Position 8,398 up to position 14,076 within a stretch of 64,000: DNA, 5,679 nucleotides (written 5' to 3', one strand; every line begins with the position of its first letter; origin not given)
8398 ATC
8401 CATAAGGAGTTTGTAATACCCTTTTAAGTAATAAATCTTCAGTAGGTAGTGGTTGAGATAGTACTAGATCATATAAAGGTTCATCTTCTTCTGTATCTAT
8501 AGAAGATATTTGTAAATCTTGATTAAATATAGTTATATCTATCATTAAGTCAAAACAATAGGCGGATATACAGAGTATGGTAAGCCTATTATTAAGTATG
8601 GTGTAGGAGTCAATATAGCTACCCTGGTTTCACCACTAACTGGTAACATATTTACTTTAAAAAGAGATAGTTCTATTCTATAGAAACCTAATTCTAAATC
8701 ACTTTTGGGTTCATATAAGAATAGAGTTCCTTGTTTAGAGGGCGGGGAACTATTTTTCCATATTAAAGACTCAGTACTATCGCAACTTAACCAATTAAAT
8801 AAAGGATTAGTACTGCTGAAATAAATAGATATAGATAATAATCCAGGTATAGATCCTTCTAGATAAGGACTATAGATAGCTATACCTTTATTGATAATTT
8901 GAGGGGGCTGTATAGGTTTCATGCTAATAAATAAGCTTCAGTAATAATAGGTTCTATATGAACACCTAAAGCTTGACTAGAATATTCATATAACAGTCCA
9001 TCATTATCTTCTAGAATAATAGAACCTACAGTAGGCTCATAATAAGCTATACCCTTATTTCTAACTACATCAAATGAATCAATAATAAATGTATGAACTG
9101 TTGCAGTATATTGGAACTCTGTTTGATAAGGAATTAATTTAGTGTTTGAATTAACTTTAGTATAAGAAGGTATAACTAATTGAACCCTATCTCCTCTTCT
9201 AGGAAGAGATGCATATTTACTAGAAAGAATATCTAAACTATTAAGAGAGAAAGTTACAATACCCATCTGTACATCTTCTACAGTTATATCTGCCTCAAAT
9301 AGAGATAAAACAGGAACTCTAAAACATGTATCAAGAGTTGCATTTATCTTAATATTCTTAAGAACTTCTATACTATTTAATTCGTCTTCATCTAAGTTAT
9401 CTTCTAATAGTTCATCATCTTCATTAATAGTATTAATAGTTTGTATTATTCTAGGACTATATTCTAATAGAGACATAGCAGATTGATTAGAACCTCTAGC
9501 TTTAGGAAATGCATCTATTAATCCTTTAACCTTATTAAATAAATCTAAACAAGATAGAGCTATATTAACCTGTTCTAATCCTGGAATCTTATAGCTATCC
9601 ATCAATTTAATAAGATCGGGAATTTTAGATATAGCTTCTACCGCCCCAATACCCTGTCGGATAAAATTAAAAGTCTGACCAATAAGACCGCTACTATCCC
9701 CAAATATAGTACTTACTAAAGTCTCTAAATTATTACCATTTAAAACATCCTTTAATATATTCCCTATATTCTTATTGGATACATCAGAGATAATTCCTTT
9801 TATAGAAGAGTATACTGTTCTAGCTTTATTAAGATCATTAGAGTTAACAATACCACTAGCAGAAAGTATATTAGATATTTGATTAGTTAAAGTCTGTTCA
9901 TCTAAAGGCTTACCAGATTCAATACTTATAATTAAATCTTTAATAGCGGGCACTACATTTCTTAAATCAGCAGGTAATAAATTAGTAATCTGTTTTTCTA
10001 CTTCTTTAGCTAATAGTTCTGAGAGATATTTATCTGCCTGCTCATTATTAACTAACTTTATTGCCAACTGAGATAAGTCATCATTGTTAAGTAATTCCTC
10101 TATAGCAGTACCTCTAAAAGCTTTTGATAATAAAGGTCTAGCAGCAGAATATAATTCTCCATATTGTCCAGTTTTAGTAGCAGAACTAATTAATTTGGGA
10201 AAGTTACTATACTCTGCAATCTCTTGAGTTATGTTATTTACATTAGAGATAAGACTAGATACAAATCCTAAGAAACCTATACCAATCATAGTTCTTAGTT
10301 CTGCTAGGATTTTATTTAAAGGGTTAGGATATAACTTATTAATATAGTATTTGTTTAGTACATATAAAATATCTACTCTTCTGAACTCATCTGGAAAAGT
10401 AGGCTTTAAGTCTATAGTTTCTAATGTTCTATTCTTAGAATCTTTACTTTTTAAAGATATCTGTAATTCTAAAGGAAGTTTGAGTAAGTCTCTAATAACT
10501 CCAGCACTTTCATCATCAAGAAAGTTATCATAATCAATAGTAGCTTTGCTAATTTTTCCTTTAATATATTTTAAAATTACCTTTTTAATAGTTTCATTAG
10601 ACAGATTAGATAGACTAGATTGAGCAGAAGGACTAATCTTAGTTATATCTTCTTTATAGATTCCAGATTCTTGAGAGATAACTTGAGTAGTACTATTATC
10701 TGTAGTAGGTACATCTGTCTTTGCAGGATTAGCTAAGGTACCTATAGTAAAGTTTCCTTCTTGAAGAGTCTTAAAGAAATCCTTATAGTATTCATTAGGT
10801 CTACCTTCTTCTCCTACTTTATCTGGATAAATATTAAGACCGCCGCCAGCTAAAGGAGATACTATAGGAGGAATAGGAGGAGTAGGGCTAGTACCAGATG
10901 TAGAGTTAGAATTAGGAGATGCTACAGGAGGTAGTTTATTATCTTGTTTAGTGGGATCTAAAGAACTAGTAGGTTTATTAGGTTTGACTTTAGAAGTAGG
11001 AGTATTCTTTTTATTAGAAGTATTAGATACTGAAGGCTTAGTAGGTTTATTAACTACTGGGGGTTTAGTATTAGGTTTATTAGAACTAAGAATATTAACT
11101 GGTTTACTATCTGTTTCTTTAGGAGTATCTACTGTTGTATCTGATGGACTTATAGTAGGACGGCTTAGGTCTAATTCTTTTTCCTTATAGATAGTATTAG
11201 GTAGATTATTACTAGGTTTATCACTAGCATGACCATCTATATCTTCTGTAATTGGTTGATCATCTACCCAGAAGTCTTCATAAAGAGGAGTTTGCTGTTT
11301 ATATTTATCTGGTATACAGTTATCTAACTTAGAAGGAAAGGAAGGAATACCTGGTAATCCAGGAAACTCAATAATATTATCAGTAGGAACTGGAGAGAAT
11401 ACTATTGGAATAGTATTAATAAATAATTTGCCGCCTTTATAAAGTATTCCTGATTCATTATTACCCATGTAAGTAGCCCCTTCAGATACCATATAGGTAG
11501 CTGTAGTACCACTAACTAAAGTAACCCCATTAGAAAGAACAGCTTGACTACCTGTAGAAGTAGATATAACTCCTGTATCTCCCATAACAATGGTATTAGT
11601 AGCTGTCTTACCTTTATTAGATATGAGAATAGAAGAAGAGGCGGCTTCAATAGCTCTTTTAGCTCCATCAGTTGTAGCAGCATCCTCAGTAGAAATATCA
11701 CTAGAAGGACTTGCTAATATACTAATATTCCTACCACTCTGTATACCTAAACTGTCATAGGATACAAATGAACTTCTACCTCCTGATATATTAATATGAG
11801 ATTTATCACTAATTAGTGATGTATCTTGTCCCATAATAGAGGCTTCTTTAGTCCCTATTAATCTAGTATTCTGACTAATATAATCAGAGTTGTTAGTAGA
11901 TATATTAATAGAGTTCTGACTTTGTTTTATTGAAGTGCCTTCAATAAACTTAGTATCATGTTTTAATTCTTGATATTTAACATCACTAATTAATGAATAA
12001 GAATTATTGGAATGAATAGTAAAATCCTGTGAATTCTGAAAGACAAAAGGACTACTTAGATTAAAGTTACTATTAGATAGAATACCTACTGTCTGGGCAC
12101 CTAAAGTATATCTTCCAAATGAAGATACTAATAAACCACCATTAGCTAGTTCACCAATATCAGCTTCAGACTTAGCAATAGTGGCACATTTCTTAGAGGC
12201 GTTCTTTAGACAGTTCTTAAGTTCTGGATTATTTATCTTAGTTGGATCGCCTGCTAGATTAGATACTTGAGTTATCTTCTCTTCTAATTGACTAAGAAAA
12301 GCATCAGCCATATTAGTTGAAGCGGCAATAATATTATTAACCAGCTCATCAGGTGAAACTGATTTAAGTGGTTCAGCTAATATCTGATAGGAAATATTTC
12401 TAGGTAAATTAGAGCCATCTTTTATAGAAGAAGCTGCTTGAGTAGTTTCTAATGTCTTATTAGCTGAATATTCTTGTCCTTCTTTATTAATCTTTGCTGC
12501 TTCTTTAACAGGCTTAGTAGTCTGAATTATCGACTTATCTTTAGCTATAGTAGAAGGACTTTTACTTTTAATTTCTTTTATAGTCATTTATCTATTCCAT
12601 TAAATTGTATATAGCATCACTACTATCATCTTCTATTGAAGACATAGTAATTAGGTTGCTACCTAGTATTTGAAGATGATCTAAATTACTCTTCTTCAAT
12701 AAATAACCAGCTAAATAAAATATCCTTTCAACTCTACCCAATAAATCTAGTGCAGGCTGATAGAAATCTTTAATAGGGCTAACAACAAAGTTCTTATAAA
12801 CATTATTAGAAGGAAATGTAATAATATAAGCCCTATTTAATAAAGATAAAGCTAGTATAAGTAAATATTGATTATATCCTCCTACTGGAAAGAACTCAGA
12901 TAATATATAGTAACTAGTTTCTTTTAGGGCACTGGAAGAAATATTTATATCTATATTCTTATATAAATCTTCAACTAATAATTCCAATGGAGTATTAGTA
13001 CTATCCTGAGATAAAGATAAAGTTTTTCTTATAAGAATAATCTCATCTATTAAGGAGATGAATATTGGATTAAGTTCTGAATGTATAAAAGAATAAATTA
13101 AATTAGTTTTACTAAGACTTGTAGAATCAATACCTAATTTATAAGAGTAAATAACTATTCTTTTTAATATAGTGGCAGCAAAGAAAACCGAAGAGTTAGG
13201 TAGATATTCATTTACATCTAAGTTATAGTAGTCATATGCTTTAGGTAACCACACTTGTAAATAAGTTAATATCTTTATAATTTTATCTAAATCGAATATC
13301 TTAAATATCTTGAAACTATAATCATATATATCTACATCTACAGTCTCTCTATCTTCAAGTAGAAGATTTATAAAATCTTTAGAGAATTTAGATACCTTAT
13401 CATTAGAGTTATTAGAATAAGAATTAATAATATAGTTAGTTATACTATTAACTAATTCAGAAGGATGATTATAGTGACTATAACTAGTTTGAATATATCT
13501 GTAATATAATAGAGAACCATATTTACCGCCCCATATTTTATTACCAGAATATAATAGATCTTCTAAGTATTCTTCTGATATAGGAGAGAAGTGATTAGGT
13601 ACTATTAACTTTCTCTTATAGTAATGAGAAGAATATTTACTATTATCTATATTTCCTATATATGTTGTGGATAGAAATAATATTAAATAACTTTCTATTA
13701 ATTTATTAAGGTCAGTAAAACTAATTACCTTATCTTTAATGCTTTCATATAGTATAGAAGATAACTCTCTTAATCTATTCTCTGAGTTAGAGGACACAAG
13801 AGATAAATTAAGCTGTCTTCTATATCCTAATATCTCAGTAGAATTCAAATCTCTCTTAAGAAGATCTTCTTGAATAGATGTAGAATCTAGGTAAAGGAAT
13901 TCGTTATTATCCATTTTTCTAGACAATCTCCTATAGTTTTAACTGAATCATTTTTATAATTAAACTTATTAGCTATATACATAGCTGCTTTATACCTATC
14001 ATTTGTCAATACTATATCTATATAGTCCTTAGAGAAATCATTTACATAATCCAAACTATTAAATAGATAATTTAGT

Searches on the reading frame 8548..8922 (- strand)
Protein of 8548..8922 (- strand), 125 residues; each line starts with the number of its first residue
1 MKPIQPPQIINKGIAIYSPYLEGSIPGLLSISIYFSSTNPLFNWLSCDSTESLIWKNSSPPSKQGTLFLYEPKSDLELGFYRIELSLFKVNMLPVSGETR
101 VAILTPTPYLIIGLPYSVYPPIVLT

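Call 116: search_protein_families(library=phrogs, proteins=[window:8548-8922:-], max_evalue=0.00001)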
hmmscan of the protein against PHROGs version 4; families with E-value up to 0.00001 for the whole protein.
window:8548-8922:- (125 aa): 1 family
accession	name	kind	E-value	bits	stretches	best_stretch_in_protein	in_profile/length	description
phrog_29307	-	unknown function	1e-18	68.4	1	2-124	4-117/117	-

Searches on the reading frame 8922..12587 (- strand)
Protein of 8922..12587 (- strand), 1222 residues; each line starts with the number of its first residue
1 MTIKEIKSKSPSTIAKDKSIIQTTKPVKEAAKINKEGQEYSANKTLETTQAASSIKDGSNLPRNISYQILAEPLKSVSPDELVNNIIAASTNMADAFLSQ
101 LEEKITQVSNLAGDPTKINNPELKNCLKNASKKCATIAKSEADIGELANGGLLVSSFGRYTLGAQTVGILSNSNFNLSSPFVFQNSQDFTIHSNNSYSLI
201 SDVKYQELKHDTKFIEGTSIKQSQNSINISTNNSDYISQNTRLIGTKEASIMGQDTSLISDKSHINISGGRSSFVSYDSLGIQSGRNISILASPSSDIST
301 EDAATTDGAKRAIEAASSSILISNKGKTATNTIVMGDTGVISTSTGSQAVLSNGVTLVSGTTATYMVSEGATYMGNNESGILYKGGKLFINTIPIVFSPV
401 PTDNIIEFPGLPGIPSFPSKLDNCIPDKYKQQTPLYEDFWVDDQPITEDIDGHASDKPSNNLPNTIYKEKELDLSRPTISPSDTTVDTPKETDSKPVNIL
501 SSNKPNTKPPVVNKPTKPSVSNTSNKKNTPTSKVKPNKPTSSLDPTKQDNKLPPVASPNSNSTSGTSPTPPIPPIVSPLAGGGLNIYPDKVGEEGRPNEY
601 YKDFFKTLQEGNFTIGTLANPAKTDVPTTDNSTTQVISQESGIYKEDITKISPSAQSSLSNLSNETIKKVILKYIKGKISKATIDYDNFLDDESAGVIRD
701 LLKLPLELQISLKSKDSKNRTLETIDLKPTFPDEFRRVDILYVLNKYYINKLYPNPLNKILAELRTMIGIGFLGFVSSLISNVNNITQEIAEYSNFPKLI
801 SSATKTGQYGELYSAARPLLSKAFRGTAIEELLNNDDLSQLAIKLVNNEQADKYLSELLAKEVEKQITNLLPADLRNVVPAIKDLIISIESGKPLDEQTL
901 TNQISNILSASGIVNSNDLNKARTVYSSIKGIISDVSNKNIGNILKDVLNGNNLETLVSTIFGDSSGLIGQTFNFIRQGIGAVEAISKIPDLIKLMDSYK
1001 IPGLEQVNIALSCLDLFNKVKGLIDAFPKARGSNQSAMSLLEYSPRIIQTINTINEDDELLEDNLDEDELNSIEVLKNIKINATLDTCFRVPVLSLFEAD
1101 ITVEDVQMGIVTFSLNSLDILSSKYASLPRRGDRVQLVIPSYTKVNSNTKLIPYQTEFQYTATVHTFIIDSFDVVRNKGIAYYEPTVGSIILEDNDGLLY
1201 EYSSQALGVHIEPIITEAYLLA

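Call 116: search_protein_families(library=phrogs, proteins=[window:8922-12587:-], max_evalue=0.00001)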
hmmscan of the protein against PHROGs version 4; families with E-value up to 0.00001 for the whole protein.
window:8922-12587:- (1222 aa): 1 family
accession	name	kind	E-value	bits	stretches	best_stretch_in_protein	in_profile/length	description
phrog_37437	-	unknown function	2.1e-27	96.5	2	1078-1221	1036-1176/1177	-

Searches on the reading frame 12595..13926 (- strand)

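Call 116: search_protein_families(library=phrogs, proteins=[window:12595-13926:-], max_evalue=0.00001)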
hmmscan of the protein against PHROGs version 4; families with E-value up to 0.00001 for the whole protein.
window:12595-13926:- (444 aa): 1 family
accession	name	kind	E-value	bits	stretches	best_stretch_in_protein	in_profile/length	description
phrog_31533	-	unknown function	9.6e-17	62.1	2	327-439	252-359/364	-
